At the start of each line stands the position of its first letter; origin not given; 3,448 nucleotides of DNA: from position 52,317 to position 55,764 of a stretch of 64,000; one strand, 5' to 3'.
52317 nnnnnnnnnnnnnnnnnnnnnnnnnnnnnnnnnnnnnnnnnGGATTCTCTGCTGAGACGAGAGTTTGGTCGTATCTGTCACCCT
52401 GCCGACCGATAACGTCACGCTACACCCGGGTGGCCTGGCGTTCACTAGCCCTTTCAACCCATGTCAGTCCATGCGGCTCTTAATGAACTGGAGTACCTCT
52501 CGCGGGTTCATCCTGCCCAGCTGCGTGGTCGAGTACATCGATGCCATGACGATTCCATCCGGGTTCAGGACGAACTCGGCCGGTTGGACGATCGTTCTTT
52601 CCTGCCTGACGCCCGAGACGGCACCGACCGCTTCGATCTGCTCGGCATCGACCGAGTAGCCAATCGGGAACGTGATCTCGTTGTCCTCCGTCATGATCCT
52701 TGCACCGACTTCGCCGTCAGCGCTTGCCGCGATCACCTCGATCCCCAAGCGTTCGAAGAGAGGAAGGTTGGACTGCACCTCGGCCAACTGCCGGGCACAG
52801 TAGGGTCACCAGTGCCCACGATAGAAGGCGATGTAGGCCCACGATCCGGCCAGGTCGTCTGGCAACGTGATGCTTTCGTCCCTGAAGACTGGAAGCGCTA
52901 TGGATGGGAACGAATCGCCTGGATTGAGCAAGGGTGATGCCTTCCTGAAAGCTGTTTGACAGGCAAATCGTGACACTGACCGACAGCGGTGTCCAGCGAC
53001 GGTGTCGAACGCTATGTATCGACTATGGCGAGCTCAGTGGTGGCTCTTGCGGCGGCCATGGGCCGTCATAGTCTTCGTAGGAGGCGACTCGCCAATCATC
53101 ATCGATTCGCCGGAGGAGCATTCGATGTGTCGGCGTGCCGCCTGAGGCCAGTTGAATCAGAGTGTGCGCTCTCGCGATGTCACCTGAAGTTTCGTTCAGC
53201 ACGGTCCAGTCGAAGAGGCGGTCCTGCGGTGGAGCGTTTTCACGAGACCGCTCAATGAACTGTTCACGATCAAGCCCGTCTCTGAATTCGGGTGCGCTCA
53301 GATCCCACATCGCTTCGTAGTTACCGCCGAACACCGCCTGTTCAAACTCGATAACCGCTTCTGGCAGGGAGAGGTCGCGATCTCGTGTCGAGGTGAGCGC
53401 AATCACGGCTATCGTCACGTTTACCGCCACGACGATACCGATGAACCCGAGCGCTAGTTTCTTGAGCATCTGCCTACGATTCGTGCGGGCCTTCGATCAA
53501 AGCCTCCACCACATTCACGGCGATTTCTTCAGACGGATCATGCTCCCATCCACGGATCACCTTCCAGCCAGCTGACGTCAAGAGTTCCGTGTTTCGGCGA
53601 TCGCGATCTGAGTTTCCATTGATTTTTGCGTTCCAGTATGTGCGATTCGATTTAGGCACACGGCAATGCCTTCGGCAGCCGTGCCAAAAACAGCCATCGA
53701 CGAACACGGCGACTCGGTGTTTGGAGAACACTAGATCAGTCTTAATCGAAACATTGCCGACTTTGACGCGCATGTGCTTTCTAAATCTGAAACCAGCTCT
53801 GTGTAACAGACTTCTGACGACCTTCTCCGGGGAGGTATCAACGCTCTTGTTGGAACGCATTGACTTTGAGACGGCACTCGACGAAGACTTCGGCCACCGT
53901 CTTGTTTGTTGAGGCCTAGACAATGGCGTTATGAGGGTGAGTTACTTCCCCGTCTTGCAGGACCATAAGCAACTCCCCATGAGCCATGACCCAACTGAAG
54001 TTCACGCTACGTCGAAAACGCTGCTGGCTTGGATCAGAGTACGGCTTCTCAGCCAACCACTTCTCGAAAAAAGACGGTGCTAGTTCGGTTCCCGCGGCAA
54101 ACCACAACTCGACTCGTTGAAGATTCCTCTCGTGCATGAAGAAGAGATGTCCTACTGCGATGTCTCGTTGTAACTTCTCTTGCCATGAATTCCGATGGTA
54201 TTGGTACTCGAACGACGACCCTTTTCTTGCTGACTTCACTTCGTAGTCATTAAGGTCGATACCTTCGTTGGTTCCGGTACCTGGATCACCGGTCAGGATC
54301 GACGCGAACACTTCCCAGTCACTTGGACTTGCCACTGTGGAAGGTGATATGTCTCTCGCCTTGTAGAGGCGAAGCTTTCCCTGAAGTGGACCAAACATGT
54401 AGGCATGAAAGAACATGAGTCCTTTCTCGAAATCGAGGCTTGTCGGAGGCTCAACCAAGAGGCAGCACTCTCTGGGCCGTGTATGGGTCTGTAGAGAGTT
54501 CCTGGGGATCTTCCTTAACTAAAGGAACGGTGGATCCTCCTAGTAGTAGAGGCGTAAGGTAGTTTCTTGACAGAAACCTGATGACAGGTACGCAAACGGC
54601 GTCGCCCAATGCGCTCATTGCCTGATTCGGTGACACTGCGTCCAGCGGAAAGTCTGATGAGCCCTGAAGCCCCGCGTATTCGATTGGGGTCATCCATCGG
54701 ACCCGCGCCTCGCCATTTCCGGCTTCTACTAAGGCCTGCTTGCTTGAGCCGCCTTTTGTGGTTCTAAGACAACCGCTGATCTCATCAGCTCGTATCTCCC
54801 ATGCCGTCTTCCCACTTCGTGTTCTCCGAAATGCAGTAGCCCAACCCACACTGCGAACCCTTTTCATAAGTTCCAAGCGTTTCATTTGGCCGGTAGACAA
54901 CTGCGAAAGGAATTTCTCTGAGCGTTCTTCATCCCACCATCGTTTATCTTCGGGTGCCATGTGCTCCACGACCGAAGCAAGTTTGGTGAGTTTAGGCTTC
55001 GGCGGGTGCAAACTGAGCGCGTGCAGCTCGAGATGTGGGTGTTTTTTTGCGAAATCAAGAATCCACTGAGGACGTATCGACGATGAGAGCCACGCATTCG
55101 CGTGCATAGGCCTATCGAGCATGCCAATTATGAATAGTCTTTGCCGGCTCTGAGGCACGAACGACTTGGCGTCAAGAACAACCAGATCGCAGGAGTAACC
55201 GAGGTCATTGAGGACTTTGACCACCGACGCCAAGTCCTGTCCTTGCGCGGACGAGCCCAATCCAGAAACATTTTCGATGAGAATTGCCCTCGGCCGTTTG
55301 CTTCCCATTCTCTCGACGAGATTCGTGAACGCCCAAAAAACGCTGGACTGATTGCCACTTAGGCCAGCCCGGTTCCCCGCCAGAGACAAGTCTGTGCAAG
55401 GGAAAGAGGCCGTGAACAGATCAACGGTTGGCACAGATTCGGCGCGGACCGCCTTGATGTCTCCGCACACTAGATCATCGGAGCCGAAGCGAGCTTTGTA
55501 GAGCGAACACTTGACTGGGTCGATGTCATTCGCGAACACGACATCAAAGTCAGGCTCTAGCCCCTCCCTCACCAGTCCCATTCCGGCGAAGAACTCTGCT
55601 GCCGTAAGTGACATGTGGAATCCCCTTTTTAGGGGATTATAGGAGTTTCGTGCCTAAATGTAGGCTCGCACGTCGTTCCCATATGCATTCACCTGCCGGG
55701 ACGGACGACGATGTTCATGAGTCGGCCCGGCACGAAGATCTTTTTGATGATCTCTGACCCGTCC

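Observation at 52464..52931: Peroxiredoxin-like AhpC/TSA protein with U-x-x-C in place of C-x-x-C, truncated by standard ORF calling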

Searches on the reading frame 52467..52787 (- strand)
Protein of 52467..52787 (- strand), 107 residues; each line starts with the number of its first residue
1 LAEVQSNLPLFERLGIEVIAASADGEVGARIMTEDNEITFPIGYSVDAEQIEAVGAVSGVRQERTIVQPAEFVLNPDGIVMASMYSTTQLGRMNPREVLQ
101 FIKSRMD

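Call 4: search_protein_families(library=pfam, proteins=[window:52467-52787:-], max_evalue=0.01)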
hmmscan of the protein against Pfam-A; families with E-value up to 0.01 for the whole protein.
seq(107 aa): 1 family
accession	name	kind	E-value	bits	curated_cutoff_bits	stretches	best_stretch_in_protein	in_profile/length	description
PF00578.27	AhpC-TSA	-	8.6e-07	29.4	26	1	1-81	45-122/124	AhpC/TSA family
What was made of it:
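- Pfam coverage rises from profile positions 45-122 to 1-122/124 when the TGA is read through (call 4).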

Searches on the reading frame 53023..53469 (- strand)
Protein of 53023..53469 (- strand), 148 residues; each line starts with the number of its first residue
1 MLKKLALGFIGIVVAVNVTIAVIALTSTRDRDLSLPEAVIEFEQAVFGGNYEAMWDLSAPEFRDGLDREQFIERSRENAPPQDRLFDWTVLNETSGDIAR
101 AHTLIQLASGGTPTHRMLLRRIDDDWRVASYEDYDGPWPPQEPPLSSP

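Call 25: search_protein_families(library=pfam, proteins=[window:53023-53469:-], max_evalue=0.001)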
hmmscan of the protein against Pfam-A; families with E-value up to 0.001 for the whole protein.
window:53023-53469:- (148 aa): 0 families

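Call 37: search_protein_families(library=pfam, proteins=[window:53023-53469:-], max_evalue=0.01)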
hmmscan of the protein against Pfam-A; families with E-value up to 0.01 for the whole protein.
window:53023-53469:- (148 aa): 0 families

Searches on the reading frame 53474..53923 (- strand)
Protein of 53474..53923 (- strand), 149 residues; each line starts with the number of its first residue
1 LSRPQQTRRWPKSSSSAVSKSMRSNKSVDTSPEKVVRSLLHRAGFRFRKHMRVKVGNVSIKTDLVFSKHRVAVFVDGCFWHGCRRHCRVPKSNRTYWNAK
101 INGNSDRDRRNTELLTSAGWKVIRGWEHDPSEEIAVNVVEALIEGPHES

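Call 26: search_protein_families(library=pfam, proteins=[window:53474-53923:-], max_evalue=0.001)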
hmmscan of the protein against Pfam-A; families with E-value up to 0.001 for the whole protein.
window:53474-53923:- (149 aa): 4 families
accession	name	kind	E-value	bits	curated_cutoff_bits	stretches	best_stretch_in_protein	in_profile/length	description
PF03852.21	Vsr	-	9.9e-20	70.6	27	1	18-82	9-69/74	DNA mismatch endonuclease Vsr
PF18741.7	MTES_1575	-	1e-05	26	38.2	0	102-129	53-80/96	REase_MTES_1575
PF04480.18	DUF559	-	0.00032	21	20.6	0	103-134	66-97/109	Protein of unknown function (DUF559)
PF07592.17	DDE_Tnp_ISAZ013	-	0.00089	18.8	26.9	0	4-67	14-75/308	Rhodopirellula transposase DDE domain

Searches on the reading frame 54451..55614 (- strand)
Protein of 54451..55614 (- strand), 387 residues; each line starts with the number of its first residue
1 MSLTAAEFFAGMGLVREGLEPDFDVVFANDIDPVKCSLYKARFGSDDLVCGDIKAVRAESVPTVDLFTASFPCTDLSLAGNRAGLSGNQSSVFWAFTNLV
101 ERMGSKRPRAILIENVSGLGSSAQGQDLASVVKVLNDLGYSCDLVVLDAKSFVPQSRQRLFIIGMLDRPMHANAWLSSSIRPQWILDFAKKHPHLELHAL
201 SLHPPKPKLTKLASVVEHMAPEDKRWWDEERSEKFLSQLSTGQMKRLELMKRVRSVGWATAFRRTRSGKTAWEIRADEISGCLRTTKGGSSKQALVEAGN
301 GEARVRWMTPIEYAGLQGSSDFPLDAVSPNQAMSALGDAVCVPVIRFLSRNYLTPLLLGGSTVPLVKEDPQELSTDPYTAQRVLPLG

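Call 26: search_protein_families(library=pfam, proteins=[window:54451-55614:-], max_evalue=0.001)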
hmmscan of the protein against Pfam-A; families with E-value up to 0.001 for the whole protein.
window:54451-55614:- (387 aa): 1 family
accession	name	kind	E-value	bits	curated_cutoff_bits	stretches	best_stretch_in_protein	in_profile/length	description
PF00145.23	DNA_methylase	-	2.4e-45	155.8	22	1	5-350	3-320/324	C-5 cytosine-specific DNA methylase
